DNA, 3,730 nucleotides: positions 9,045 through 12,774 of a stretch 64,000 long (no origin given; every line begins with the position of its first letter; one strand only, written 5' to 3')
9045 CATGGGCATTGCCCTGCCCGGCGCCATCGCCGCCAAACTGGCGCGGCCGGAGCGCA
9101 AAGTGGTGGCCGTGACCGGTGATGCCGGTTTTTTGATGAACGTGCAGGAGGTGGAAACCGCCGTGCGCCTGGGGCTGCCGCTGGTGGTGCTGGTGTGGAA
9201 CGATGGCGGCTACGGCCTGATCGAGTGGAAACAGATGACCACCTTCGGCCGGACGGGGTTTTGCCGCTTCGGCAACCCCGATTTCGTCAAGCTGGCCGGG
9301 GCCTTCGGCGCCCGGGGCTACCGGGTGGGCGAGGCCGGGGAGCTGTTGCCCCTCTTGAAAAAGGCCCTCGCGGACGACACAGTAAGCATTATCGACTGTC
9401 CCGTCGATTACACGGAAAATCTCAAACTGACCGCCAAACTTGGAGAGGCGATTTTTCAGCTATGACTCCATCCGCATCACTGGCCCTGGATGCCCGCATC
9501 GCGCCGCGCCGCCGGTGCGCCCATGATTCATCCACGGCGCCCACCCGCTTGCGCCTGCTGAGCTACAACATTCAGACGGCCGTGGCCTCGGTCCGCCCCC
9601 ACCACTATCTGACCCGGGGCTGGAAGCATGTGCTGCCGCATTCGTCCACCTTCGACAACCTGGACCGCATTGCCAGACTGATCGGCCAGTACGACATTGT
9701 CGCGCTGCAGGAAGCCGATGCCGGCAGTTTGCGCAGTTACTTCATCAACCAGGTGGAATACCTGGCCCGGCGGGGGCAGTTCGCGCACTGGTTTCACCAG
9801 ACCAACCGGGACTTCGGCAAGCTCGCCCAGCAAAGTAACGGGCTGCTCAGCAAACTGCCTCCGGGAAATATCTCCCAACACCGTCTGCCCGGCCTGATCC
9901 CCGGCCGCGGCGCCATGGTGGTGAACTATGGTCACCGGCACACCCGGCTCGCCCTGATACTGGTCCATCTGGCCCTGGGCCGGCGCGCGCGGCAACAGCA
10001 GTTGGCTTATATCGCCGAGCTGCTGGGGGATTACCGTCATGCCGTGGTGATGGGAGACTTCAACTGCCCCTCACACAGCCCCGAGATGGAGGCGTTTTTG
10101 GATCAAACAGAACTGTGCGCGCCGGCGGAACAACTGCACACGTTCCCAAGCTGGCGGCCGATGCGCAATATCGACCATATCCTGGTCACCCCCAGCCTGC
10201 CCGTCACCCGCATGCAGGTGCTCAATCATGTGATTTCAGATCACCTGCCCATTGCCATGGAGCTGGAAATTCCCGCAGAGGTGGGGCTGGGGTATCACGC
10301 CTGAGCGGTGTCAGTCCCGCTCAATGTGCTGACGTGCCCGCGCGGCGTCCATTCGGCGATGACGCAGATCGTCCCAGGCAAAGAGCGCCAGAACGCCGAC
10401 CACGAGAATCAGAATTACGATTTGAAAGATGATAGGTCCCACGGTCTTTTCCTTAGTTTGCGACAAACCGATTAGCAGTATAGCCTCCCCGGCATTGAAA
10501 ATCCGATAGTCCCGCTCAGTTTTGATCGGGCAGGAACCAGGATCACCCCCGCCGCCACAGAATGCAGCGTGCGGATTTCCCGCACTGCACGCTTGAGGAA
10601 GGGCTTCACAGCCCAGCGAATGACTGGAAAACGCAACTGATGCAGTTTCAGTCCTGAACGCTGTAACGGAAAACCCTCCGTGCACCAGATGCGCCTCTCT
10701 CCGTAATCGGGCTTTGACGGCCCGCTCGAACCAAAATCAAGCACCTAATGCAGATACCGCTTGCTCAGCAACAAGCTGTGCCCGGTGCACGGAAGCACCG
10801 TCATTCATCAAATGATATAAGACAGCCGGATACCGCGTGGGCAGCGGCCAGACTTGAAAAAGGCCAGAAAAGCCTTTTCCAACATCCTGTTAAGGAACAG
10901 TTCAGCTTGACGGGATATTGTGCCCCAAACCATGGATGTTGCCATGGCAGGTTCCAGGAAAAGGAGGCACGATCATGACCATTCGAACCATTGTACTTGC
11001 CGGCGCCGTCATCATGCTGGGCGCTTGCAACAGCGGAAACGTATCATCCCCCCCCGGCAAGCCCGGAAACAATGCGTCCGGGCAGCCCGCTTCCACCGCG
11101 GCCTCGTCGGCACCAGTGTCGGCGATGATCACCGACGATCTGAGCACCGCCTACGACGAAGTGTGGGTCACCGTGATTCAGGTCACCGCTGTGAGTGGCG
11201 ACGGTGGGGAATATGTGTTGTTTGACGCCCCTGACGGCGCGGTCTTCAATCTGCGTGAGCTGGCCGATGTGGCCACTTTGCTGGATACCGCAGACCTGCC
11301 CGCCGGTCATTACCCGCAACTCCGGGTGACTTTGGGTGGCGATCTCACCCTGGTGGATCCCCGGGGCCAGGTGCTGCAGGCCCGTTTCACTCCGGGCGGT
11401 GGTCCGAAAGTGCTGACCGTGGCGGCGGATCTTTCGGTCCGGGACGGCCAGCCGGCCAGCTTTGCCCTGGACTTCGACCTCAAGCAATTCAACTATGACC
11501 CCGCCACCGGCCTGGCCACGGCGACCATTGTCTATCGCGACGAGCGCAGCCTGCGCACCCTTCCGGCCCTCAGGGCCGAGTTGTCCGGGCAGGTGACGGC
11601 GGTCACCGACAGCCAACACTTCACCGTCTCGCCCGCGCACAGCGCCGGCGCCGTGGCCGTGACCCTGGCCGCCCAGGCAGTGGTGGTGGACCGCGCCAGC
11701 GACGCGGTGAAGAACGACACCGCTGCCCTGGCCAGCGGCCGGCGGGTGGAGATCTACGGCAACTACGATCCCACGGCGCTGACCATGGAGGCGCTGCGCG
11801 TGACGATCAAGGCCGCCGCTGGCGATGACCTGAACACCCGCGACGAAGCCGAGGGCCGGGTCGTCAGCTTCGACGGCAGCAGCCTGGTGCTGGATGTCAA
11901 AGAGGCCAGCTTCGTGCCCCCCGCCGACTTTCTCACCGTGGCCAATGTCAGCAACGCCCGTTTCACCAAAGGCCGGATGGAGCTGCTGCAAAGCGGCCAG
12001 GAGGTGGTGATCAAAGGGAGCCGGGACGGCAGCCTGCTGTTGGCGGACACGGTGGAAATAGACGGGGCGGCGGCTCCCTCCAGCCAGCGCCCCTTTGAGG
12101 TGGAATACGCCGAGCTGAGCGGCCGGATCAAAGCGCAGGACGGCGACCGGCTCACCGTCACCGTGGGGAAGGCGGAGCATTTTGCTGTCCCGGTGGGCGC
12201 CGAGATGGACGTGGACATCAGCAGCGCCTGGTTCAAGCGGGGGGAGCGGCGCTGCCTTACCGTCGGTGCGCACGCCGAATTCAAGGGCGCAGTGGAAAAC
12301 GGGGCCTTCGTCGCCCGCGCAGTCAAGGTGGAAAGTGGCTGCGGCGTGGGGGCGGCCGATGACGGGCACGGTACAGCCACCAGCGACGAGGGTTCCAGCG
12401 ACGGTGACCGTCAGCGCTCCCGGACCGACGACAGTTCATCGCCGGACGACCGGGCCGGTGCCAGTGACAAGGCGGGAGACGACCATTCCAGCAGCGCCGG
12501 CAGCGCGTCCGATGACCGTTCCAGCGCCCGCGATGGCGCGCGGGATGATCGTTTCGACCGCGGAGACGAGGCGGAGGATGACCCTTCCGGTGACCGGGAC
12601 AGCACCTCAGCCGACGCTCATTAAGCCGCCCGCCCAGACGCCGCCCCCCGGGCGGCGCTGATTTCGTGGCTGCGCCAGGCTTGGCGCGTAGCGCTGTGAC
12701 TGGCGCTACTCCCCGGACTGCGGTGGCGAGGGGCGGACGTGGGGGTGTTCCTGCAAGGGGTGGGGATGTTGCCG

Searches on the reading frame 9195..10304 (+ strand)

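Call 3: search_protein_families(library=pfam, proteins=[window:9195-10304:+], max_evalue=0.01)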
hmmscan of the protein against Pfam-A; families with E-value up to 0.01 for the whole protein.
window:9195-10304:+ (369 aa): 2 families
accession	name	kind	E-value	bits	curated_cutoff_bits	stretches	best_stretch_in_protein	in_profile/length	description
PF03372.29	Exo_endo_phos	-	2.4e-22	80.2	24.5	1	123-350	2-225/225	Endonuclease/Exonuclease/phosphatase family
PF14529.12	Exo_endo_phos_2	-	1.5e-05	25.2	27.4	1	267-354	15-117/117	Endonuclease-reverse transcriptase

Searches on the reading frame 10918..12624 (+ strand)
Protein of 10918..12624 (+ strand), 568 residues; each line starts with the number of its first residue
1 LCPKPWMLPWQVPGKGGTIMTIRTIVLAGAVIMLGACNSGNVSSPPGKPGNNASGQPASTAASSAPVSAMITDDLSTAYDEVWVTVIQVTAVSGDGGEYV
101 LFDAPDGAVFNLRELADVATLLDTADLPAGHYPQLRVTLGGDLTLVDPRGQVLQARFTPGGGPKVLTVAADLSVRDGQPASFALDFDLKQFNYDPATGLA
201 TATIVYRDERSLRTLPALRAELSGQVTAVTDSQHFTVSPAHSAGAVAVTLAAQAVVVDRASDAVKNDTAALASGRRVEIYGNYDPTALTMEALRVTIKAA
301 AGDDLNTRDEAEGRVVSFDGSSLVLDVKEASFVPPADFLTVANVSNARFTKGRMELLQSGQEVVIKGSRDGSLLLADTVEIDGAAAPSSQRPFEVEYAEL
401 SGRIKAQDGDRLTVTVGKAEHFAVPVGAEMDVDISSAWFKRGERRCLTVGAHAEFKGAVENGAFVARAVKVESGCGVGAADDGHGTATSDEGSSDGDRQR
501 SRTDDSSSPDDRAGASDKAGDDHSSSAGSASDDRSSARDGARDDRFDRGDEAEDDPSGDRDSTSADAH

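Call 3: search_protein_families(library=pfam, proteins=[window:10918-12624:+], max_evalue=0.01)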
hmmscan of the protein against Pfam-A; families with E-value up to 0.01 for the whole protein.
window:10918-12624:+ (568 aa): 2 families
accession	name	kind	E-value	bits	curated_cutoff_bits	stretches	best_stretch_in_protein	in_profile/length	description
PF14321.11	DUF4382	-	2.6e-12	47.6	25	1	65-190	2-121/136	Domain of unknown function (DUF4382)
PF18914.6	DUF5666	-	3.2e-08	34.2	27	1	224-295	2-59/60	Domain of unknown function (DUF5666)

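Call 4: search_protein_families(library=ncbifam, proteins=[window:10918-12624:+], max_evalue=0.01)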
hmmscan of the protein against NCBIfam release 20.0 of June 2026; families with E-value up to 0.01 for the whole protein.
window:10918-12624:+ (568 aa): 1 family
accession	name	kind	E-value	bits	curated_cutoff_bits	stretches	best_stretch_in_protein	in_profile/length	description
NF040942.2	hypo_ExtJ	equivalog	0.0044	17.4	52.5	0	398-435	24-61/77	selenite/tellurite reduction operon protein ExtJ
